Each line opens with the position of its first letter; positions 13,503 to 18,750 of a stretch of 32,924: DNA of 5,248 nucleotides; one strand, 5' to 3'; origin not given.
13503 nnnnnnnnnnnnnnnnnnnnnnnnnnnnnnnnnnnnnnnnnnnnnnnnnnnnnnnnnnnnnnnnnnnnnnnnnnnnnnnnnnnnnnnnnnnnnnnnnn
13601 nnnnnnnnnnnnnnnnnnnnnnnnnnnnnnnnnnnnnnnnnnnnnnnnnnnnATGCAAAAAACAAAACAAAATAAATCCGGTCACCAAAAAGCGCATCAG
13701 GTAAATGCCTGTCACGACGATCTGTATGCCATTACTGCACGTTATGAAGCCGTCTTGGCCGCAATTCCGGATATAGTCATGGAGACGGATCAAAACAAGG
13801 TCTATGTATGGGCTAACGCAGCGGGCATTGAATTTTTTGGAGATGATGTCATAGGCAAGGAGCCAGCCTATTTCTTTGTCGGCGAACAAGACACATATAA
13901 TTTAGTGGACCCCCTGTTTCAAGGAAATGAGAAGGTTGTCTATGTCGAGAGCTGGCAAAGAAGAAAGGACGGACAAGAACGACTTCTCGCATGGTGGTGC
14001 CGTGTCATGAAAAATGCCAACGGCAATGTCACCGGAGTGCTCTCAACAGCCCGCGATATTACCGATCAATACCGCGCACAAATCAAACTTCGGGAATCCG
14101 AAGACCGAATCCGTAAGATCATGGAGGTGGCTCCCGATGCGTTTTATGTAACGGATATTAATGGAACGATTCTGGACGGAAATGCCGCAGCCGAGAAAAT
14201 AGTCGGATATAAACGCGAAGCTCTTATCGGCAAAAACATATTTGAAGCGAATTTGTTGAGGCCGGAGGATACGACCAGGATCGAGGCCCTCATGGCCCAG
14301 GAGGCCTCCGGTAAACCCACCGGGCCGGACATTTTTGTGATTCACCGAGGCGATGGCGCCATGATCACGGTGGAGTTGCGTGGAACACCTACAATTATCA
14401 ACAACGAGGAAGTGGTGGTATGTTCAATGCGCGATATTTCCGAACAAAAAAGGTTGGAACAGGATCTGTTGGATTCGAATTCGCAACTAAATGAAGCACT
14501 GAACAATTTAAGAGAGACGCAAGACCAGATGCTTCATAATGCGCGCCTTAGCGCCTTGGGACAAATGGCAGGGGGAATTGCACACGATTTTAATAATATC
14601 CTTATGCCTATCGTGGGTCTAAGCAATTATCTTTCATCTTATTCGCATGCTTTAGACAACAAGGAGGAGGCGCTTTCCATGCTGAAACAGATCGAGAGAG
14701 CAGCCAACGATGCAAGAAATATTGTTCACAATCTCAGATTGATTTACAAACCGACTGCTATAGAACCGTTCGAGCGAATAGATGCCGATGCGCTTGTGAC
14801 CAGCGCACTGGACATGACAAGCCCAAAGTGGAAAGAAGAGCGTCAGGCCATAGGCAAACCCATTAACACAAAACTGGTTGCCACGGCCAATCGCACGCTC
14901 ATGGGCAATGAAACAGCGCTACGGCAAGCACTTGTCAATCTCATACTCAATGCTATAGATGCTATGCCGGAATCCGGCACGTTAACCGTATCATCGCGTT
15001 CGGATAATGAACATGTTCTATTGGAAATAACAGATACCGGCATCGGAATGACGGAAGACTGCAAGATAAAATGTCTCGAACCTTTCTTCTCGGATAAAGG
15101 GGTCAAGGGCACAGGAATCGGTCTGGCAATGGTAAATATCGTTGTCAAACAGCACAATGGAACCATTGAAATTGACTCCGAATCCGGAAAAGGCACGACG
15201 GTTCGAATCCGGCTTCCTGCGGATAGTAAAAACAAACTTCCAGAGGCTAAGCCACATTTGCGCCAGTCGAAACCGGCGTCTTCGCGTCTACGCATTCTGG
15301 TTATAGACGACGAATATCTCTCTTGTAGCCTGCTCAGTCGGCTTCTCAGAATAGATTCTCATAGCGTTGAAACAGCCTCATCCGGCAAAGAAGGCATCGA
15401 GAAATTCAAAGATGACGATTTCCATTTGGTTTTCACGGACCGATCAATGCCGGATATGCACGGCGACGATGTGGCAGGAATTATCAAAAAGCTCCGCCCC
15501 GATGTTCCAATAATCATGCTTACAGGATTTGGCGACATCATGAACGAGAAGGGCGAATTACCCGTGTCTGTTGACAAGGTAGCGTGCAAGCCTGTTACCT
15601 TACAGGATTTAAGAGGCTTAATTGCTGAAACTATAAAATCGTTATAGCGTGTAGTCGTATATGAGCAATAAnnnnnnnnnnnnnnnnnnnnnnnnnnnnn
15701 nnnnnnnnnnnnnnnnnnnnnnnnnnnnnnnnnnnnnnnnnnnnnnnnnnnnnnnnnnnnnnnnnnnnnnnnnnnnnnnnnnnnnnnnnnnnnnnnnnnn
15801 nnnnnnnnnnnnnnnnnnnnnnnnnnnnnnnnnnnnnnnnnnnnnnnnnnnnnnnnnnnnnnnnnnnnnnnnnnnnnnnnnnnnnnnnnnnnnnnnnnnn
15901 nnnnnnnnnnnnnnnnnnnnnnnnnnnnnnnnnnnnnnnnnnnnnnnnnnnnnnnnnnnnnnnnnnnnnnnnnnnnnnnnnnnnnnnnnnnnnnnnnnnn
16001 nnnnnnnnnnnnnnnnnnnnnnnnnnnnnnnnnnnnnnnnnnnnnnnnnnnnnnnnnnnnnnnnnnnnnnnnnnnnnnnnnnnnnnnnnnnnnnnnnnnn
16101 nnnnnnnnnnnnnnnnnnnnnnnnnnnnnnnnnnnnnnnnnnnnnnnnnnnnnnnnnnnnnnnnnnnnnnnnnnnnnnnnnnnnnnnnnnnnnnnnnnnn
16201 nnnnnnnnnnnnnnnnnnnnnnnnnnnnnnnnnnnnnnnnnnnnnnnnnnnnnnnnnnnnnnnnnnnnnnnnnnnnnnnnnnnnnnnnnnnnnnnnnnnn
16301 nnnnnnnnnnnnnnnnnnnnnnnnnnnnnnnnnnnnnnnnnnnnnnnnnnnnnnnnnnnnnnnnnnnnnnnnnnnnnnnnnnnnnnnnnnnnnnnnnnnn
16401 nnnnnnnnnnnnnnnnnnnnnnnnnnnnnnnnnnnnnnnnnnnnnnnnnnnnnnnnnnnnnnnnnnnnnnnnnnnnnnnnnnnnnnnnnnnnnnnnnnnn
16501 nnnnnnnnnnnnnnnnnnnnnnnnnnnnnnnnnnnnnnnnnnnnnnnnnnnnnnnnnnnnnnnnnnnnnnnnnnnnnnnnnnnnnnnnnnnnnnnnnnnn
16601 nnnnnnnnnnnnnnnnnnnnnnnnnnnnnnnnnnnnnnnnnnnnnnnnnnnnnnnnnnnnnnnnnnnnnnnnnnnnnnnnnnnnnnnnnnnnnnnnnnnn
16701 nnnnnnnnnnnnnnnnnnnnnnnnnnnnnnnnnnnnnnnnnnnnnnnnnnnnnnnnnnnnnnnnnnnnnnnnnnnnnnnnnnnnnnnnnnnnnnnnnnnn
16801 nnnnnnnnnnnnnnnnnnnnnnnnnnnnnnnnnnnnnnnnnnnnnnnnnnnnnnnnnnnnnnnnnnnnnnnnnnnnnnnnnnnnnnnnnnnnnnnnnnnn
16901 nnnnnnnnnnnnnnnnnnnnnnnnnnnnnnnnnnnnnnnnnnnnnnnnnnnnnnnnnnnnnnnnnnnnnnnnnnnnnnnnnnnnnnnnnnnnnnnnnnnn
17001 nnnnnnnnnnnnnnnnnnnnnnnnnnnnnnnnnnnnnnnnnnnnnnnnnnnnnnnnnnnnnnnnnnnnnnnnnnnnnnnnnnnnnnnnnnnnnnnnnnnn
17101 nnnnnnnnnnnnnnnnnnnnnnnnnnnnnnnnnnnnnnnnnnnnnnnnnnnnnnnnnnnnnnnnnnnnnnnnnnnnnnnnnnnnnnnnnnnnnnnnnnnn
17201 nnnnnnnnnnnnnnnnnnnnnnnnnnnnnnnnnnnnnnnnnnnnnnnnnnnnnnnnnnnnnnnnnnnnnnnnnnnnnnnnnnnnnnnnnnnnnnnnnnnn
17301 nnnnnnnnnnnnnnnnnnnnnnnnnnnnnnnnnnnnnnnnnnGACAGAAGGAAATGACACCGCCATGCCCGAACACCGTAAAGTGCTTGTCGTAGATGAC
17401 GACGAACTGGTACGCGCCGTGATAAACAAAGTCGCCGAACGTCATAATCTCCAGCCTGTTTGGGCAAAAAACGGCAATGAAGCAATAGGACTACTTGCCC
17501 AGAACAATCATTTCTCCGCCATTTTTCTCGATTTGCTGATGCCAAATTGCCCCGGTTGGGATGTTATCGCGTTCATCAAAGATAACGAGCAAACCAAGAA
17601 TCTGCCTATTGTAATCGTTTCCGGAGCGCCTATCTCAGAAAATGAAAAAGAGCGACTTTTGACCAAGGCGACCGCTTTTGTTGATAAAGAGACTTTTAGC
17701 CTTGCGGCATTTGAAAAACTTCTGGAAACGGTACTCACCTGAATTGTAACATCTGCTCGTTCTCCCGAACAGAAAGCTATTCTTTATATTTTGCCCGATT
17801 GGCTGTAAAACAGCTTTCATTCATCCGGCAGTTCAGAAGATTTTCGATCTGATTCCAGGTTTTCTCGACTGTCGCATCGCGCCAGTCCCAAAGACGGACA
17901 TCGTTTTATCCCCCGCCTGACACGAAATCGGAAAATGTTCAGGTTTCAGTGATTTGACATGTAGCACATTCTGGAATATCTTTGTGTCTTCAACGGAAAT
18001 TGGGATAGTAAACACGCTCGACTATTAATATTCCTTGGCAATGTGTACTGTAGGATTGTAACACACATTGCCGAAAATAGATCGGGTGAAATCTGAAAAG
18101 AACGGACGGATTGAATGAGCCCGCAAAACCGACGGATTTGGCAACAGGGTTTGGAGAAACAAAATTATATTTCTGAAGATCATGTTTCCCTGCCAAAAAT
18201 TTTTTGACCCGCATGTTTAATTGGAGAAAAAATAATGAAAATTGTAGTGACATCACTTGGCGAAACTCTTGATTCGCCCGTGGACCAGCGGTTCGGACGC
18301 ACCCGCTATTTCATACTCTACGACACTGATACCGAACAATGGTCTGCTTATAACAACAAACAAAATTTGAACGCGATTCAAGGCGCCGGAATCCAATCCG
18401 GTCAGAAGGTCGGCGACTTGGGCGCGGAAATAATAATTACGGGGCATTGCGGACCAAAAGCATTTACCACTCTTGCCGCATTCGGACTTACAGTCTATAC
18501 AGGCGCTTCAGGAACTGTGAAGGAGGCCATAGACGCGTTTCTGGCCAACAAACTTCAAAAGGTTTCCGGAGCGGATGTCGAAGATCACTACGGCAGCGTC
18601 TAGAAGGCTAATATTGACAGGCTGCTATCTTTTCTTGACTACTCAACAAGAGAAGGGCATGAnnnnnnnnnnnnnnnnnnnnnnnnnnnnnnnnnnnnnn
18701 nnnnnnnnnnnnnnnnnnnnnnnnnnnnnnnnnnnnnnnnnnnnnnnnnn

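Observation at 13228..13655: Asp-less pseudo-receiver translationally coupled to a hybrid histidine kinase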

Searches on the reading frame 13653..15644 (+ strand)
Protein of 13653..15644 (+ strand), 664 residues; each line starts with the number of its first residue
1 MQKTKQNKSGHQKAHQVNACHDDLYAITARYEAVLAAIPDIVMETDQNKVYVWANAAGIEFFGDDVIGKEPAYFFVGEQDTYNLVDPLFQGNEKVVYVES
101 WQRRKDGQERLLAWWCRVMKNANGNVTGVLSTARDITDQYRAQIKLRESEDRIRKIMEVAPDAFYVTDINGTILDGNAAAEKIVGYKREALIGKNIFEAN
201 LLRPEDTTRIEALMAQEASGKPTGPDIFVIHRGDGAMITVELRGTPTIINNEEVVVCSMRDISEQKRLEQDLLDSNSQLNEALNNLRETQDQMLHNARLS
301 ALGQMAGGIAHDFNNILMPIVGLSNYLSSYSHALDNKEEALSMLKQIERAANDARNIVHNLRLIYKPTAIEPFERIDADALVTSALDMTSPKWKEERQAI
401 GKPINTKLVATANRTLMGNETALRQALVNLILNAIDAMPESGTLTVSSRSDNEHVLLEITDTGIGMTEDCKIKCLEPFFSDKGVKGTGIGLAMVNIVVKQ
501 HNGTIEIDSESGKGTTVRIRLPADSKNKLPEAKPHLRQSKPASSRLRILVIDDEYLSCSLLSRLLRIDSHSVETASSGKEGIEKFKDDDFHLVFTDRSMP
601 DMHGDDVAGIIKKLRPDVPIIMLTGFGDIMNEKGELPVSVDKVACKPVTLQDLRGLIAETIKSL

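Call 3: search_protein_families(library=pfam, proteins=[window:13653-15644:+], max_evalue=0.01)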
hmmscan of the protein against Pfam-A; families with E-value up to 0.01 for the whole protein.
window:13653-15644:+ (664 aa): 11 families
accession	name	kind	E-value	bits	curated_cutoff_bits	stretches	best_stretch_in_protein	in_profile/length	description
PF02518.31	HATPase_c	-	1.4e-25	90.3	26.4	1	418-524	1-110/111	Histidine kinase-, DNA gyrase B-, and HSP90-like ATPase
PF13426.13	PAS_9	-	2.8e-24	85.8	27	2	161-264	1-103/103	PAS domain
PF00989.32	PAS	-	1.2e-21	77.3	22.6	2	152-262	2-113/113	PAS fold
PF00072.30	Response_reg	-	4.8e-19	69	30.2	1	548-656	1-109/111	Response regulator receiver domain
PF08448.16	PAS_4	-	1.9e-17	63.9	23.1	2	158-267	2-110/110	PAS fold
PF13188.13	PAS_8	-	1.3e-13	50.8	21.8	2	152-203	2-54/65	PAS domain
PF08447.18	PAS_3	-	2.4e-06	28.2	25.6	0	177-252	5-80/89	PAS fold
PF00512.31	HisKA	-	4.9e-06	26.9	26.9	1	302-366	2-62/66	His Kinase A (phospho-acceptor) domain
PF14501.12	HATPase_c_5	-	9.3e-06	25.9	22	1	422-513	5-94/102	GHKL domain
PF13581.12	HATPase_c_2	-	0.0012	19.3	27.4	1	422-520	35-126/127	Histidine kinase-like ATPase domain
PF10090.15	HPTransfase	-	0.0051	17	22.9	0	425-509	34-119/123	Histidine phosphotransferase C-terminal domain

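Call 4: search_protein_families(library=ncbifam, proteins=[window:13653-15644:+], max_evalue=0.01)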
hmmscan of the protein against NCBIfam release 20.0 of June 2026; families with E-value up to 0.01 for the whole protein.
window:13653-15644:+ (664 aa): 153 families (the best 25 are shown)
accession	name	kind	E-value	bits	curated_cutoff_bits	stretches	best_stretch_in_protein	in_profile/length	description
NF008468.0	PRK11360.1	equivalog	6.8e-58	196.5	646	3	285-528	379-613/616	two-component system sensor histidine kinase AtoS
NF052573.1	HisKinEspAMyxo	equivalog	6.3e-50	170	1400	1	110-658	217-747/755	serine histidine kinase EspA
NF052574.1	HisKinEspCMyxo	equivalog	7.9e-50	169.8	1200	1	287-618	402-738/785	serine histidine kinase EspC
NF010076.0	PRK13557.1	subfamily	1.3e-49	169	631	1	286-654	147-526/540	histidine kinase famiy protein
NF046020.1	HisKinCckABruc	equivalog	1.3e-48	165.6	1000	1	117-659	312-865/868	cell cycle histidine kinase CckA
NF008302.0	PRK11091.1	equivalog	6e-44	150.4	838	2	410-661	386-643/779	aerobic respiration two-component sensor histidine kinase ArcB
NF007688.0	PRK10364.1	equivalog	1.1e-40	139.7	479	1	286-528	224-456/460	two-component system sensor histidine kinase ZraS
NF010411.0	PRK13837.1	equivalog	1.3e-39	135.9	647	1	290-554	438-706/828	two-component system VirA-like sensor kinase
TIGR00229.1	sensory_box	domain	6.5e-39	132.9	22.9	2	147-272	1-126/126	PAS domain S-box protein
NF046026.1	HisKinCckACaul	equivalog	3.1e-38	131.4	1000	1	289-627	289-642/678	cell cycle histidine kinase CckA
NF041777.1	sens_FixL_Rhizob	equivalog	2.3e-35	122.2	850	1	112-525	84-483/485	sensor protein FixL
NF047874.1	MASE3_PAS_HK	subfamily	4.2e-33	115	560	2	426-527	523-629/655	MASE3 domain-containing sensor histidine kinase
NF046044.1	PnpS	equivalog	1.7e-31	109.6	400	2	373-522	242-390/390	two-component system histidine kinase PnpS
TIGR02966.1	phoR_proteo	equivalog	2.7e-31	108.8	334.2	2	319-520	128-332/333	phosphate regulon sensor histidine kinase PhoR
TIGR02956.1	TMAO_torS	equivalog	1.2e-30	106.4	676.5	1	376-662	537-821/967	TMAO reductase system sensor histidine kinase/response regulator TorS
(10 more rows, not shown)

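Call 34: find_homologous_proteins(query=window:13653-15644:+, region=1-290, max_evalue=1e-10)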
Query window:13653-15644:+, residues 1-290 (290 aa): 1593 proteins with E <= 1e-10 among 5779 candidates; the best 120 are listed.
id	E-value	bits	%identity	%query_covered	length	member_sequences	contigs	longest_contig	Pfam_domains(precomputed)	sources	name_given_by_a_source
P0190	7.4e-190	647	100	100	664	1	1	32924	PF08447.19,PF13426.14,PF13188.14,PF08448.17,PF02518.32,PF00512.32,PF00989.32,PF00072.31,PF14501.13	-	-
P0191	3.4e-127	441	50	88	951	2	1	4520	PF08447.19,PF13426.14,PF13188.14,PF24820.2,PF08448.17,PF00989.32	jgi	-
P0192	7.7e-113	394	40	94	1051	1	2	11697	PF08447.19,PF13426.14,PF13188.14,PF12860.14,PF24820.2,PF08448.17,PF02518.32,PF00512.32,PF00989.32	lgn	-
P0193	4.0e-96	339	49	86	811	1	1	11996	PF08447.19,PF13426.14,PF13188.14,PF12860.14,PF24820.2,PF08448.17,PF00989.32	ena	-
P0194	4.2e-95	336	45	89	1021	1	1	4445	PF08447.19,PF13426.14,PF13188.14,PF18095.8,PF12860.14,PF08448.17,PF02518.32,PF00512.32,PF00989.32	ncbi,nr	ncbi:MAG: PAS domain S-box protein, partial [Chloroflexi bacterium]|nr:PAS domain S-box protein [Chl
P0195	5.6e-94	332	43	87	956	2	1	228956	PF08447.19,PF13426.14,PF13188.14,PF12860.14,PF24820.2,PF08448.17,PF00989.32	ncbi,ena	-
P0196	7.7e-93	328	51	84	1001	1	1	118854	PF13596.13,PF08447.19,PF13426.14,PF13188.14,PF12860.14,PF08448.17,PF02518.32,PF00989.32,PF00072.31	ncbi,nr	ncbi:MAG: PAS domain S-box protein [Endomicrobiales bacterium]|nr:PAS domain S-box protein [Endomicr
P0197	7.3e-88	312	53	63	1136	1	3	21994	PF13596.13,PF08447.19,PF13426.14,PF13188.14,PF18095.8,PF08448.17,PF02518.32,PF00989.32,PF14598.13,PF07568.19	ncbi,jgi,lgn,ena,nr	ncbi:MAG: PAS domain S-box protein [candidate division Zixibacteria bacterium]|nr:PAS domain S-box p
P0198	7.7e-87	309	40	98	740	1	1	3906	PF08447.19,PF13426.14,PF13188.14,PF12860.14,PF08448.17,PF00989.32,PF14598.13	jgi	jgi:PAS domain S-box-containing protein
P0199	1.0e-86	308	45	90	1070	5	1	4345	PF08447.19,PF13426.14,PF13188.14,PF08448.17,PF02518.32,PF00512.32,PF00989.32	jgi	-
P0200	1.9e-86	307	54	63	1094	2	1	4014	PF08447.19,PF13426.14,PF13188.14,PF08448.17,PF02518.32,PF00512.32,PF00989.32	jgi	jgi:PAS domain S-box-containing protein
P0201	1.1e-85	305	41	86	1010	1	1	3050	PF08447.19,PF13426.14,PF13188.14,PF12860.14,PF08448.17,PF00989.32,PF14598.13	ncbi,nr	ncbi:MAG: PAS domain S-box protein, partial [Planctomycetes bacterium]|nr:PAS domain S-box protein [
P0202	1.3e-85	305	42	86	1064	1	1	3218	PF08447.19,PF13426.14,PF13188.14,PF13487.13,PF01966.29,PF08448.17,PF00989.32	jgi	jgi:PAS domain S-box-containing protein/putative nucleotidyltransferase with HDIG domain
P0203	1.6e-85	304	44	89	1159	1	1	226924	PF08447.19,PF13426.14,PF13188.14,PF12860.14,PF24820.2,PF08670.18,PF08448.17,PF02518.32,PF00512.32,PF00989.32,PF00072.31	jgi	jgi:two-component system, cell cycle sensor histidine kinase and response regulator CckA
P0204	3.6e-85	303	41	92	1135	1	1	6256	PF08447.19,PF13426.14,PF13188.14,PF13487.13,PF01966.29,PF08448.17,PF00989.32,PF00072.31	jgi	jgi:PAS domain S-box-containing protein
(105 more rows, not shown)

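Call 67: find_related_loci(query=window:13653-15644:+, collection=metagenome_contigs, flank=3000)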
Query window:13653-15644:+ (664 aa) in metagenome_contigs; peptide patterns used: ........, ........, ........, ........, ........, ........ (x = any residue, [..] = any of these).
600 stretches matched a pattern (row limit reached: there are more); 585 encode a relative of the query (tblastn E <= 1e-3); the best 80 are kept; 80 distinct loci.
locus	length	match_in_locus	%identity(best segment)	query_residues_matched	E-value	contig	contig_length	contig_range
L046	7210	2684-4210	35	141-657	4e-80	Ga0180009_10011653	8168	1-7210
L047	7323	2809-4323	33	141-653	5e-76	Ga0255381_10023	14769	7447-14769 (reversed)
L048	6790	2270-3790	34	141-657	1e-73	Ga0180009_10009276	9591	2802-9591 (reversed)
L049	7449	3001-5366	30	118-662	2e-61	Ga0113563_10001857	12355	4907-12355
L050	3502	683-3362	34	292-653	3e-60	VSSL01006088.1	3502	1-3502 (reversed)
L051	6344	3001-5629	29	118-662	1e-59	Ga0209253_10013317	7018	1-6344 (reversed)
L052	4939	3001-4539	29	104-628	1e-56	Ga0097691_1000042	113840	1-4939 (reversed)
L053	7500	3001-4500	32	1-628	2e-55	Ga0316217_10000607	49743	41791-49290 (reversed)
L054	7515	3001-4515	29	123-633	3e-55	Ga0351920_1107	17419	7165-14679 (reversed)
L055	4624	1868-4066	29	105-628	5e-55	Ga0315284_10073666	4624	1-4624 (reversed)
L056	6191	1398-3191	27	48-661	1e-54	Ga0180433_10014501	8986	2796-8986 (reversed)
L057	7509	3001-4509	30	148-661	1e-54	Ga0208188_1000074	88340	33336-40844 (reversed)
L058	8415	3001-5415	29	34-653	7e-54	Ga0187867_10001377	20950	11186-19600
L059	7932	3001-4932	27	30-662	2e-53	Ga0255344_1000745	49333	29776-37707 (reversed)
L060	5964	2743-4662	28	8-661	1e-52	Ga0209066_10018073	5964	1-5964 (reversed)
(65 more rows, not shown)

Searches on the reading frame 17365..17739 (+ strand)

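Call 3: search_protein_families(library=pfam, proteins=[window:17365-17739:+], max_evalue=0.01)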
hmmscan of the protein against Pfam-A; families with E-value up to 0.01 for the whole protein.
window:17365-17739:+ (125 aa): 2 families
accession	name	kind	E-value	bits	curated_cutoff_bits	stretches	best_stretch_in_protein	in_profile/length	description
PF00072.30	Response_reg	-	5.9e-15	55.8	30.2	1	7-109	1-100/111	Response regulator receiver domain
PF20274.4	cREC_REC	-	0.00034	21.6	27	1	8-100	3-87/88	Cyclic-phosphate processing Receiver domain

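Call 4: search_protein_families(library=ncbifam, proteins=[window:17365-17739:+], max_evalue=0.01)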
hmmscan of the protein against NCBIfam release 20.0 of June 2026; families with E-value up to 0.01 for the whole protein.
window:17365-17739:+ (125 aa): 76 families (the best 25 are shown)
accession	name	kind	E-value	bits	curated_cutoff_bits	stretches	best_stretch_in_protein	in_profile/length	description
NF045717.1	DVU0259_DivK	exception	6.4e-12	45.7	160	1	5-108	3-101/117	DVU0259 family response regulator domain-containing protein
NF045505.1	RR_RssB_Pseudo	equivalog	2e-11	43.6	700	1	4-119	5-117/394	two-component system response regulator RssB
TIGR02154.1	PhoB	equivalog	2.5e-11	43.3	296.2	1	5-108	3-105/226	phosphate regulon transcriptional regulator PhoB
NF007135.0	PRK09581.1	equivalog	2.7e-11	43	474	1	6-105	4-102/457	PleD family two-component system response regulator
NF041945.1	LuxN_Vibrio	equivalog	1.6e-10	39.7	1550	1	6-124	722-835/839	quorum-sensing autoinducer 1 sensor kinase/phosphatase LuxN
NF047654.1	DiguCycDgcRLepto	equivalog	3.9e-10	39.1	500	1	4-109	2-106/295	diguanylate cyclase DgcR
NF012227.0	AdeR_RR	equivalog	9.5e-10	38.3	340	1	4-79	11-85/239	efflux system response regulator transcription factor AdeR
NF007546.0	PRK10161.1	equivalog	1e-09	38.4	471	1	5-108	3-105/229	phosphate response regulator transcription factor PhoB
NF008318.0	PRK11107.1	equivalog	1.5e-09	36.5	890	1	6-101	669-762/920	two-component sensor histidine kinase BarA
NF053854.1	RespRegPhoBBctds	equivalog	2.9e-09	36.6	270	1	7-94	1-85/225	two-component system response regulator PhoB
NF041866.1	EpsW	equivalog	6.2e-09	35.6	200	1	2-119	3-120/131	exopolysaccharide biosynthesis response regulator EpsW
NF001965.0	PRK00742.1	subfamily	1.3e-08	34.5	293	1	6-92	5-89/357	chemotaxis-specific protein-glutamate methyltransferase CheB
NF007969.0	PRK10693.1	equivalog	1.6e-08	34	329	1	5-87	8-87/337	two-component system response regulator RssB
NF040689.1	MtrAB_MtrA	equivalog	2e-08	33.9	300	1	7-87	1-77/219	MtrAB system response regulator MtrA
NF033120.0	vanR_FM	exception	2.4e-08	33.9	460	1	6-95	5-89/231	vancomycin resistance response regulator transcription factor, VanR-F/VanR-M family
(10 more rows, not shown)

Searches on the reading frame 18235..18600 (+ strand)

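Call 3: search_protein_families(library=pfam, proteins=[window:18235-18600:+], max_evalue=0.01)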
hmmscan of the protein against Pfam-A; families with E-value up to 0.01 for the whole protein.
window:18235-18600:+ (122 aa): 1 family
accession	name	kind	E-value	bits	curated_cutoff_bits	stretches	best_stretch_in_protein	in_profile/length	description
PF02579.22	Nitro_FeMo-Co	-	4.5e-22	78.6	26.3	1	13-103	2-93/94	Dinitrogenase iron-molybdenum cofactor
